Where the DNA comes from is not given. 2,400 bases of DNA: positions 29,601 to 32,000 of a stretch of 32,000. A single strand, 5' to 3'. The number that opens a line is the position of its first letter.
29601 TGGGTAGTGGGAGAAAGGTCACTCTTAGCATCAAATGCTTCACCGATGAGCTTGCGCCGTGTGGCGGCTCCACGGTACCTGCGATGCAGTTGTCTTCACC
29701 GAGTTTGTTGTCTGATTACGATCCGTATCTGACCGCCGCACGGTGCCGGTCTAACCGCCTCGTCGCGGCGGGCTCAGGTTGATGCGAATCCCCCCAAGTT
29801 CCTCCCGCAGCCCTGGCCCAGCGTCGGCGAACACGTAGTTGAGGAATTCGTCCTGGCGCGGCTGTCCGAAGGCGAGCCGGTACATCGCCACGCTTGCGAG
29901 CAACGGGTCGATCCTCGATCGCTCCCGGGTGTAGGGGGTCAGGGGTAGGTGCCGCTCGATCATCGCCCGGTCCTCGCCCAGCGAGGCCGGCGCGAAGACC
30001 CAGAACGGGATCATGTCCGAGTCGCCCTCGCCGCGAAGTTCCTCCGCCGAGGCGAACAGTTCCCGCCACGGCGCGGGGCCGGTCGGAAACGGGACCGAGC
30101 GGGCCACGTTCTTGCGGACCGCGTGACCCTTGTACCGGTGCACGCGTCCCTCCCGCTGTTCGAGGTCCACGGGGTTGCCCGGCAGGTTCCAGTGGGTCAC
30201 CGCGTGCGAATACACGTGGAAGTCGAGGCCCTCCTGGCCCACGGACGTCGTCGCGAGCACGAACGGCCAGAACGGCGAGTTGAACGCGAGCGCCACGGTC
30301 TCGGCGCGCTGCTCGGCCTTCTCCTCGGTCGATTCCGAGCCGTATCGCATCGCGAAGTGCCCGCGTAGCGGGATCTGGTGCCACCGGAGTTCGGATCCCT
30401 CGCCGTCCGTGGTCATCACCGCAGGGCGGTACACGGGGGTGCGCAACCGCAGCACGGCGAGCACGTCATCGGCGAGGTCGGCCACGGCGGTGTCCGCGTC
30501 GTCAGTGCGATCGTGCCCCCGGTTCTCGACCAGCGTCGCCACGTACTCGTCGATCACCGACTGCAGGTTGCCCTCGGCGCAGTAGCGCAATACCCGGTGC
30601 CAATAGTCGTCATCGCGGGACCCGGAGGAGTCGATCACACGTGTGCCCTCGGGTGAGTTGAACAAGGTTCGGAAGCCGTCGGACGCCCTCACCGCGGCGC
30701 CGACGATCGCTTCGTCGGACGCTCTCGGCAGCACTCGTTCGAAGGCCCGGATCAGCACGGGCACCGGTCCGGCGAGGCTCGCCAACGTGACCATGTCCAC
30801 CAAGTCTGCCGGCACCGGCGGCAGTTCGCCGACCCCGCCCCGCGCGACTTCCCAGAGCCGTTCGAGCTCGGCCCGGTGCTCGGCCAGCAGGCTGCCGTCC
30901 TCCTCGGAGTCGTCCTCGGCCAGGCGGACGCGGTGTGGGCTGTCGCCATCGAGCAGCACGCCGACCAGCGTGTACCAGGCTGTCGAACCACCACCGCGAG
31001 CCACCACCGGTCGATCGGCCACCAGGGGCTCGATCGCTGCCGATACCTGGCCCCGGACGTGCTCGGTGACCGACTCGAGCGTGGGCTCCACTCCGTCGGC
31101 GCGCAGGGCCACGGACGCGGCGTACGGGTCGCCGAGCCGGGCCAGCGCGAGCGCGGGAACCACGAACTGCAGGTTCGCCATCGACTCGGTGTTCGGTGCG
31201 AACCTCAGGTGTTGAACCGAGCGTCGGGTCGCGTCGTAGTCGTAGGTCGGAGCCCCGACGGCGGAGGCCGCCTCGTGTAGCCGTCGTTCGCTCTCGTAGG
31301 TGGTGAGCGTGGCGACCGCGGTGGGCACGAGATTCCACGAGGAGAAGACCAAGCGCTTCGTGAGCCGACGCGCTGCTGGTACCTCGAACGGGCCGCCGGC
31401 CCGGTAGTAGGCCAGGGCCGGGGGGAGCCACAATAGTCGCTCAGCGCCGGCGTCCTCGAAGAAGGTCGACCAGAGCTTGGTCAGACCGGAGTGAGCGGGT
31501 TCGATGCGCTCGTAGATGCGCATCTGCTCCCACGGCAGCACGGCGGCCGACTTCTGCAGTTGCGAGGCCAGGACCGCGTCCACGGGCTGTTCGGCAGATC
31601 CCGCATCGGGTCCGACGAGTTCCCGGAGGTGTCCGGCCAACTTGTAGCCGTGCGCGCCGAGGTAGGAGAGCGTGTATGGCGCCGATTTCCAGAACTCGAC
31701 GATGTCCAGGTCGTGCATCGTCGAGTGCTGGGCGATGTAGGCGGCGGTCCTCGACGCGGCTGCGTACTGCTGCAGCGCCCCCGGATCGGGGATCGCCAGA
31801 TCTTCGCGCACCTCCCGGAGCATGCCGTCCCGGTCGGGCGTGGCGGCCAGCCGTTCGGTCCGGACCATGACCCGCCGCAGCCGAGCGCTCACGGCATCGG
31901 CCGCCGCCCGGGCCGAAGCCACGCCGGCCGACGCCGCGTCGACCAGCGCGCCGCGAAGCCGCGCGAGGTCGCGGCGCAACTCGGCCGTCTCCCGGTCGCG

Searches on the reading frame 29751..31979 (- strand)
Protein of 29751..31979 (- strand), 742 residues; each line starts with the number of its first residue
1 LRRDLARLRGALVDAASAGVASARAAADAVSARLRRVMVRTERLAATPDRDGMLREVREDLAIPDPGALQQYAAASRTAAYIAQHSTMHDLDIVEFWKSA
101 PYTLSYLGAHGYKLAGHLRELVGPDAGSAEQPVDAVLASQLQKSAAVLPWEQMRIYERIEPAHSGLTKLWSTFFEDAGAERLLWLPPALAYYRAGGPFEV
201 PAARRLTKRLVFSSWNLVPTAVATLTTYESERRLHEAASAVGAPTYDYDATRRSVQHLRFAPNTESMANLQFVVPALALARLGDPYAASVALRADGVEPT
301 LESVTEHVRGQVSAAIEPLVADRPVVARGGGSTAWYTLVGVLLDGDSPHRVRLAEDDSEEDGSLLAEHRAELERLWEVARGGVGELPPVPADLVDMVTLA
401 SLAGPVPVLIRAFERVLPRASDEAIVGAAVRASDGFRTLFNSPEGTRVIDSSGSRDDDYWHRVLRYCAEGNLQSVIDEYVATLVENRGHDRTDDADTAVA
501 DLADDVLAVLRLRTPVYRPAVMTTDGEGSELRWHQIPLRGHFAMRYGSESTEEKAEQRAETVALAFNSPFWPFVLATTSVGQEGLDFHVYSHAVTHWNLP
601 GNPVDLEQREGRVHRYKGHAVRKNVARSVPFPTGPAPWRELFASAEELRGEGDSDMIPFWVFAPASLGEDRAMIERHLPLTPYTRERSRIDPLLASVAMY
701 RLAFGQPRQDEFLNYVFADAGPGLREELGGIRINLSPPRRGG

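Call 67: search_protein_families(library=pfam, proteins=[window:29751-31979:-], max_evalue=0.001)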
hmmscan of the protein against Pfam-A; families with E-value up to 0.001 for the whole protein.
window:29751-31979:- (742 aa): 1 family
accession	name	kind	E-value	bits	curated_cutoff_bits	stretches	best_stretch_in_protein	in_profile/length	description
PF00271.37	Helicase_C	-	4.1e-06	27.5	23.5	1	563-616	58-109/110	Helicase conserved C-terminal domain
